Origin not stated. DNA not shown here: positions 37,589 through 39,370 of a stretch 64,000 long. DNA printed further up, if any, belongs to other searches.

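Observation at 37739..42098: Conserved-looking cluster of uncharacterised secreted and membrane proteins flanked by a cytochrome c' and a cupin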

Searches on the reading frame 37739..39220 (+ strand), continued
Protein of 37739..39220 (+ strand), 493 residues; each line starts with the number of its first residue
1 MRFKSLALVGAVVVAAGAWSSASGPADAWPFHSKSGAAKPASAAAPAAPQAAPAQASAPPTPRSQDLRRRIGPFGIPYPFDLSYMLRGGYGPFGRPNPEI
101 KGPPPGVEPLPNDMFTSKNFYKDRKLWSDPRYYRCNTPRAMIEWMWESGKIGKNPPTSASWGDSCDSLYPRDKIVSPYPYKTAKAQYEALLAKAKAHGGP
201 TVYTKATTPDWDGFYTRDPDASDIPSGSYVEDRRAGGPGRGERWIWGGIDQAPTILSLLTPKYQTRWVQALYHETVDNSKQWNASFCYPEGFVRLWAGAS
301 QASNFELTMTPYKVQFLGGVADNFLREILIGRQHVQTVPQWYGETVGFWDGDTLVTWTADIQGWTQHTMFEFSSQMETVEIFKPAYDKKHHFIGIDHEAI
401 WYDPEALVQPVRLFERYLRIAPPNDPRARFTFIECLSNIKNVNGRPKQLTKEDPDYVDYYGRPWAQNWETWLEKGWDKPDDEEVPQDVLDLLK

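Call 49: search_protein_families(library=pfam, proteins=[L033:1551-2441:-, L034:7-1536:+, L036:5120-5521:+, L034:1937-3010:-, L049:756-1667:+, L048:11134-12849:-, L054:8115-9032:-, L061:1585-5274:-, L031:9545-11782:+, L025:2079-3038:+], max_evalue=0.001)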
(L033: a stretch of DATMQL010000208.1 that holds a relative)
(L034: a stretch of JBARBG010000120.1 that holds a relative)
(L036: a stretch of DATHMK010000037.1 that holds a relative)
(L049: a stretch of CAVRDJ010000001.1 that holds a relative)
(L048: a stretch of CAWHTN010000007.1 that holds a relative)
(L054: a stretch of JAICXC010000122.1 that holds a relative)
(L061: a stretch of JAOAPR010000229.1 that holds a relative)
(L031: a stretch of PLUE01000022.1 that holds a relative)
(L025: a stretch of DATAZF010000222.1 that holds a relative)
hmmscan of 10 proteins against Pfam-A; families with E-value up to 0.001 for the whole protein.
L033:1551-2441:- (297 aa): 1 family
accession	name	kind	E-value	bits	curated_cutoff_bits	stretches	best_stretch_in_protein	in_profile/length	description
PF00285.26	Citrate_synt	-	5.6e-26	91.9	27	1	86-266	168-348/357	Citrate synthase, C-terminal domain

L034:7-1536:+ (510 aa): 1 family
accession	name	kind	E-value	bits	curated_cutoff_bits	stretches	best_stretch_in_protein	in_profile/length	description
PF00999.27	Na_H_Exchanger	-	5.1e-42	144.5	26.2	1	12-396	3-375/375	Sodium/hydrogen exchanger, transmembrane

L036:5120-5521:+ (134 aa): 1 family
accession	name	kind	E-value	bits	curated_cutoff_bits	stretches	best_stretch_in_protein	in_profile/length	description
PF04828.22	GFA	-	4.3e-22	78.8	24.3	1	5-114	2-115/115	Glutathione-dependent formaldehyde-activating enzyme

L034:1937-3010:- (358 aa): 1 family
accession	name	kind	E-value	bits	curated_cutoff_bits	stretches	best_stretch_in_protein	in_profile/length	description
PF01963.22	TraB_PrgY_gumN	-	2.4e-25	90.3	26.8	1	80-356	2-262/263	TraB/PrgY/gumN family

L049:756-1667:+ (304 aa): 2 families
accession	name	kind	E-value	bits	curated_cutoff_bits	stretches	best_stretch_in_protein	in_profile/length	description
PF00551.24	Formyl_trans_N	-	2e-41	142.1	26.1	1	109-283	2-179/181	Formyl transferase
PF01842.31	ACT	-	5.4e-07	29.7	27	1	28-70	4-43/66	ACT domain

L048:11134-12849:- (572 aa): 2 families
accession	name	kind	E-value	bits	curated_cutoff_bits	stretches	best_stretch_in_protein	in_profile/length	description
PF00920.27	ILVD_EDD_N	-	4.5e-97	325.5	27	1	41-357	1-316/316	Dihydroxy-acid/6-phosphogluconate dehydratase N-terminal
PF24877.1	ILV_EDD_C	-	2.8e-49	167.6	27.7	1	367-561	1-191/191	Dihydroxy-acid/6-phosphogluconate dehydratase C-terminal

L054:8115-9032:- (306 aa): 1 family
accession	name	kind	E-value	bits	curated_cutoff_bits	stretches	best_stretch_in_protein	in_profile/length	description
PF00753.33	Lactamase_B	-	7.3e-12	46.1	22.7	1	45-219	3-180/196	Metallo-beta-lactamase superfamily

L061:1585-5274:- (1230 aa): 5 families
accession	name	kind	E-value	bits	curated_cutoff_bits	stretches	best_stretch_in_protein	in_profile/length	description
PF25183.1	OMP_b-brl_4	-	4.7e-141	472.3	30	1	261-1223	2-838/838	Outer membrane beta barrel domain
PF13620.12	CarboxypepD_reg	-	1.4e-19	70.7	32.3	1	44-124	1-81/82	Carboxypeptidase regulatory-like domain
PF13715.12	CarbopepD_reg_2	-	3.2e-06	27.5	32.2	1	45-107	1-60/88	CarboxypepD_reg-like domain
PF07715.20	Plug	-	0.00025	22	23.9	1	170-250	27-100/107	TonB-dependent Receptor Plug Domain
PF17210.9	SdrD_B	-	0.00044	20.9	29.7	0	47-101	14-69/112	SdrD B-like domain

L031:9545-11782:+ (746 aa): 2 families
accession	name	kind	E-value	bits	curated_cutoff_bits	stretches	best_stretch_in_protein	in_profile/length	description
PF00593.30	TonB_dep_Rec_b-barrel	-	1.3e-32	114.7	27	1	249-715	16-436/436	TonB dependent receptor-like, beta-barrel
PF07715.20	Plug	-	3.7e-18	66.4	23.9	1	45-150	2-107/107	TonB-dependent Receptor Plug Domain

L025:2079-3038:+ (320 aa): 0 families

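Call 54: search_protein_families(library=ncbifam, proteins=[L021:4536-5318:+, L071:6303-7130:+, L066:11112-11903:+, L047:5987-6739:-, L071:5888-6274:+, L026:13859-14281:+, L058:6422-7708:+, L043:3198-4313:+], max_evalue=0.1)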
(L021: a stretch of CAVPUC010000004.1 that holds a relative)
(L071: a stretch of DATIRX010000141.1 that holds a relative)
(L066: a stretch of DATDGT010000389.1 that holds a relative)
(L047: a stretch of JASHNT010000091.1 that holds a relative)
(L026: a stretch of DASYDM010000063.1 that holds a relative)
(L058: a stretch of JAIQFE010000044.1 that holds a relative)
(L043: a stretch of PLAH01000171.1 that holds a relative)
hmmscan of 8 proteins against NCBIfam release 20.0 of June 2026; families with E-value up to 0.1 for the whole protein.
L021:4536-5318:+ (261 aa): 0 families

L071:6303-7130:+ (276 aa): 0 families

L066:11112-11903:+ (264 aa): 0 families

L047:5987-6739:- (251 aa): 0 families

L071:5888-6274:+ (129 aa): 1 family
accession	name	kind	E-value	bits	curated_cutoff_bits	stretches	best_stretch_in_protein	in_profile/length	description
NF004315.1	PRK05710.1-4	equivalog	0.029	13.8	250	1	10-43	224-257/274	tRNA glutamyl-Q(34) synthetase GluQRS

L026:13859-14281:+ (141 aa): 0 families

L058:6422-7708:+ (429 aa): 0 families

L043:3198-4313:+ (372 aa): 1 family
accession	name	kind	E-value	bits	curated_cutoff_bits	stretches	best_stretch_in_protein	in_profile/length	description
NF042915.1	MAB_1171c_fam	subfamily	0.037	13.1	100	1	33-134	29-126/362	MAB_1171c family putative transporter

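Call 56: find_homologous_proteins(query=A4, max_evalue=0.001)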
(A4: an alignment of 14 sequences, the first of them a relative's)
Query A4 (14 sequences) (261 aa, profile of the alignment): 4931 proteins with E <= 0.001 among 8000 candidates; the best 120 are listed.
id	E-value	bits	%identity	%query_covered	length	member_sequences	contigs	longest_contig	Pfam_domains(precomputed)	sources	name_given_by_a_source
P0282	3.1e-131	454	32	92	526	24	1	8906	-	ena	-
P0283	2.9e-130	451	33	84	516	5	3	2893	-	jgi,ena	jgi:hypothetical protein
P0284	4.3e-130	451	36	59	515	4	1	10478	-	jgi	jgi:hypothetical protein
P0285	8.0e-130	450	32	91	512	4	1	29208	-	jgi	jgi:hypothetical protein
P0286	7.1e-129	447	32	92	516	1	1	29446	-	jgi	jgi:hypothetical protein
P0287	7.0e-127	440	32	92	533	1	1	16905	-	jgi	jgi:hypothetical protein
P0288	1.4e-122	426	32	89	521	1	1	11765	-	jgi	jgi:hypothetical protein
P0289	4.9e-116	405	38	64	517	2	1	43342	-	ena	-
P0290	1.8e-113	396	41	57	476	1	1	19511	-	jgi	jgi:hypothetical protein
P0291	4.6e-93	329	35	67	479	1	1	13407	-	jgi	jgi:hypothetical protein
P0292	4.5e-92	326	36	90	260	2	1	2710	-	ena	-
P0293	1.3e-89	318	100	100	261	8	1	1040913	-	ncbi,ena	-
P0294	5.2e-88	313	40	64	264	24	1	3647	-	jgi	jgi:hypothetical protein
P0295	2.6e-87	311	39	64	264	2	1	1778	-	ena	-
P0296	6.0e-87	309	93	100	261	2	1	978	-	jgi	jgi:hypothetical protein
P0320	1.1e-78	282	34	95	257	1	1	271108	-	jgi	jgi:hypothetical protein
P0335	5.4e-77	277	72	85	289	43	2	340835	-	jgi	jgi:hypothetical protein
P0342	2.3e-76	275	32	93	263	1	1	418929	-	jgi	jgi:hypothetical protein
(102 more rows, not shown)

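Call 57: find_encoding_contigs(protein=P0038, flank=8000, max_places=2)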
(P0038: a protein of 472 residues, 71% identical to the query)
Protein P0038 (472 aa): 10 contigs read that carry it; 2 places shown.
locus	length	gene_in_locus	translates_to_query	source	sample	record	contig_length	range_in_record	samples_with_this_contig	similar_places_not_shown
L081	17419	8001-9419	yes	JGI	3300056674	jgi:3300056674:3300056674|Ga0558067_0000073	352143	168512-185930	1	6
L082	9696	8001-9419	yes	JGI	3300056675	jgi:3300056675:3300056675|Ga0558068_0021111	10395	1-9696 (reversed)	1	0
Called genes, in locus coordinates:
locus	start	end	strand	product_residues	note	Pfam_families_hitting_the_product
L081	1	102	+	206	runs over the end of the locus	PF09923:DUF2155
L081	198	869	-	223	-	PF03588:Leu_Phe_trans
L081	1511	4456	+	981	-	PF07715:Plug, PF00593:TonB_dep_Rec_b-barrel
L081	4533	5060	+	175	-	-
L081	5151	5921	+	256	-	PF23441:SDR (faint), PF00106:adh_short, PF08659:KR, PF13561:adh_short_C2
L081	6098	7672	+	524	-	PF00890:FAD_binding_2 (faint), PF01266:DAO, PF01494:FAD_binding_3 (faint), PF01593:Amino_oxidase, PF01946:Thi4 (weak), PF07992:Pyr_redox_2 (faint), PF12831:FAD_oxidored (weak), PF13450:NAD_binding_8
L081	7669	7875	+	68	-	-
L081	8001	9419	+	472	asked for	-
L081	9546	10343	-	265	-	-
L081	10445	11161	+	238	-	PF11188:DUF2975 (weak)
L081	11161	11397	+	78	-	PF13443:HTH_26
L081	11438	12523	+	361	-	PF12146:Hydrolase_4, PF00561:Abhydrolase_1, PF12697:Abhydrolase_6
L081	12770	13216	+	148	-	-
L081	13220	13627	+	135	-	-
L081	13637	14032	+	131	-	PF05656:DUF805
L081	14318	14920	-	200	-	PF15919:HicB_lk_antitox, PF07878:RHH_5 (weak)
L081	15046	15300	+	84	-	PF04226:Transgly_assoc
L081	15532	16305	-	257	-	-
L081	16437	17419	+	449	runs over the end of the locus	-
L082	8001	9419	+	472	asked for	-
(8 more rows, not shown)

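Call 58: find_encoding_contigs(protein=P0036, flank=8000, max_places=2)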
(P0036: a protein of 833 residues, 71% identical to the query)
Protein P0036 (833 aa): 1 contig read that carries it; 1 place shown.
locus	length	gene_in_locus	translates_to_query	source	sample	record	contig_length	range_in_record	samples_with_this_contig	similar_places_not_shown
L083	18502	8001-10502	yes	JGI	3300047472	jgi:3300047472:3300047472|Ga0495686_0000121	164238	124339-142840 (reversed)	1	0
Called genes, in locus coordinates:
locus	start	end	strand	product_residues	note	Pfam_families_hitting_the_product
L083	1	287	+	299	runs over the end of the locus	-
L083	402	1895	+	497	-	-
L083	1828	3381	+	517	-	PF07690:MFS_1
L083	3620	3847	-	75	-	-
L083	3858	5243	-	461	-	-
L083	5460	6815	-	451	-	PF07690:MFS_1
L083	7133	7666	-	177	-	PF10604:Polyketide_cyc2 (weak)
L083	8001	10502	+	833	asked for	PF20434:BD-FAE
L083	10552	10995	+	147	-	PF19649:DUF6152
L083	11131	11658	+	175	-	-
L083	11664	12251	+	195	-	PF20349:DUF6644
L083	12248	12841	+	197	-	-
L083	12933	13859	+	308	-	-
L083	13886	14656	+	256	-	PF00034:Cytochrom_C (weak), PF13442:Cytochrome_CBB3 (faint)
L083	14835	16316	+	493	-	PF00916:Sulfate_transp, PF01740:STAS, PF13466:STAS_2 (faint)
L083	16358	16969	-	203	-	PF03544:TonB_C (faint)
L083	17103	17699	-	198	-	PF00440:TetR_N, PF13305:TetR_C_33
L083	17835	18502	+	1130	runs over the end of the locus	PF07690:MFS_1, PF01553:Acyltransferase, PF00501:AMP-binding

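Call 63: find_encoding_contigs(protein=P0342, flank=6000, max_places=2)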
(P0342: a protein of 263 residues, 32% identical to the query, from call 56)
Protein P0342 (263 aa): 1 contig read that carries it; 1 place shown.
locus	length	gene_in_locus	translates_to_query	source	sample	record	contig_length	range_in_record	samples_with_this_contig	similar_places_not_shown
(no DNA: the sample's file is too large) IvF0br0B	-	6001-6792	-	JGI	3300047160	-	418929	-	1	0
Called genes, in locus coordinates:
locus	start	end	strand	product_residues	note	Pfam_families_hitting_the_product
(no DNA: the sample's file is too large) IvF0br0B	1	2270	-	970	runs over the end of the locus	PF16927:HisKA_7TM (weak), PF00989:PAS, PF08448:PAS_4 (faint), PF00512:HisKA, PF02518:HATPase_c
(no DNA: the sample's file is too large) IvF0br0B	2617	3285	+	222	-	PF02563:Poly_export, PF10531:SLBB, PF22461:SLBB_2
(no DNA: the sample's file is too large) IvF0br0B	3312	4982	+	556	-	PF02706:Wzz (weak)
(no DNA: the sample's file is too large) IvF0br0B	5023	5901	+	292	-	-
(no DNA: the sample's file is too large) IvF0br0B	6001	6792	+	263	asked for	-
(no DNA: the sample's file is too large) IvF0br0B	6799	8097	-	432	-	PF00005:ABC_tran (faint), PF00009:GTP_EFTU (weak), PF01926:MMR_HSR1, PF02421:FeoB_N, PF01926:MMR_HSR1, PF02421:FeoB_N, PF00009:GTP_EFTU, PF14714:KH_dom-like, +9 more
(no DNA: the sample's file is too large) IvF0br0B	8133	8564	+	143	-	PF13241:NAD_binding_7, PF14824:Sirohm_synth_M (weak)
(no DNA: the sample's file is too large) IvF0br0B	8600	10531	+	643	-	PF00270:DEAD, PF13307:Helicase_C_2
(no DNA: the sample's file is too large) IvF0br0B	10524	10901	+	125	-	PF01242:PTPS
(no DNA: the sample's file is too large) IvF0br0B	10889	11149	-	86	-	PF12797:Fer4_2 (faint), PF12837:Fer4_6 (faint), PF13237:Fer4_10 (weak), PF14697:Fer4_21 (faint), PF12800:Fer4_4 (faint), PF12838:Fer4_7, PF13187:Fer4_9, PF00037:Fer4, +2 more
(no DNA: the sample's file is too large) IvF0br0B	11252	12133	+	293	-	PF00483:NTP_transferase, PF12804:NTP_transf_3 (weak)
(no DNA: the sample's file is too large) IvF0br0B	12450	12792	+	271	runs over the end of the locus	PF00456:Transketolase_N, PF13292:DXP_synthase_N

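Call 64: find_encoding_contigs(protein=P0335, flank=6000, max_places=2)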
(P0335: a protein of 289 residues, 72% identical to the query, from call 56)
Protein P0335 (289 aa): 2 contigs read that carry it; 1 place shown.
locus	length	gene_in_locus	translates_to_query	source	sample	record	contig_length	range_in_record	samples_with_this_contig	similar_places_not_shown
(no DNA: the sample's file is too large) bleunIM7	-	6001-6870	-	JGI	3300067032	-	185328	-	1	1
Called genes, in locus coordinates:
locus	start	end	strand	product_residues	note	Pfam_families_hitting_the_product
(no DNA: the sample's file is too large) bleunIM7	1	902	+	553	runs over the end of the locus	PF07690:MFS_1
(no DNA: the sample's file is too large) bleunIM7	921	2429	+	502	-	PF03055:RPE65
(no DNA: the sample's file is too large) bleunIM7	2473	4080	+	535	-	PF28550:DUF8436, PF03486:HI0933_like (faint), PF13738:Pyr_redox_3 (faint), PF01266:DAO (weak), PF21688:FAD-depend_C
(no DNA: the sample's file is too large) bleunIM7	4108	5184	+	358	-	PF05175:MTS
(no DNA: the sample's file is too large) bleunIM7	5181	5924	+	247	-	PF01479:S4, PF00849:PseudoU_synth_2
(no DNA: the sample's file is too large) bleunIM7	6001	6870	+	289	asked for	-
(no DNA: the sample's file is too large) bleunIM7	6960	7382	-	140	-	-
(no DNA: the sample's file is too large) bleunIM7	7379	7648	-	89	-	-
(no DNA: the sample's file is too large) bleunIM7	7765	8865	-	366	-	-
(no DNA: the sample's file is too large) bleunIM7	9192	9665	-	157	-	PF06983:3-dmu-9_3-mt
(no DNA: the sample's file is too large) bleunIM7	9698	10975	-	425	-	PF00083:Sugar_tr, PF07690:MFS_1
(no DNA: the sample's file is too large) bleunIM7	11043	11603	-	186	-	PF00083:Sugar_tr, PF07690:MFS_1, PF00083:Sugar_tr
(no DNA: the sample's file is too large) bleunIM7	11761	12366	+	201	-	-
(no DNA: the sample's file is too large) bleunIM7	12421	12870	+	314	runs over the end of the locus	PF00089:Trypsin, PF13365:Trypsin_2, PF13180:PDZ_2, PF17820:PDZ_6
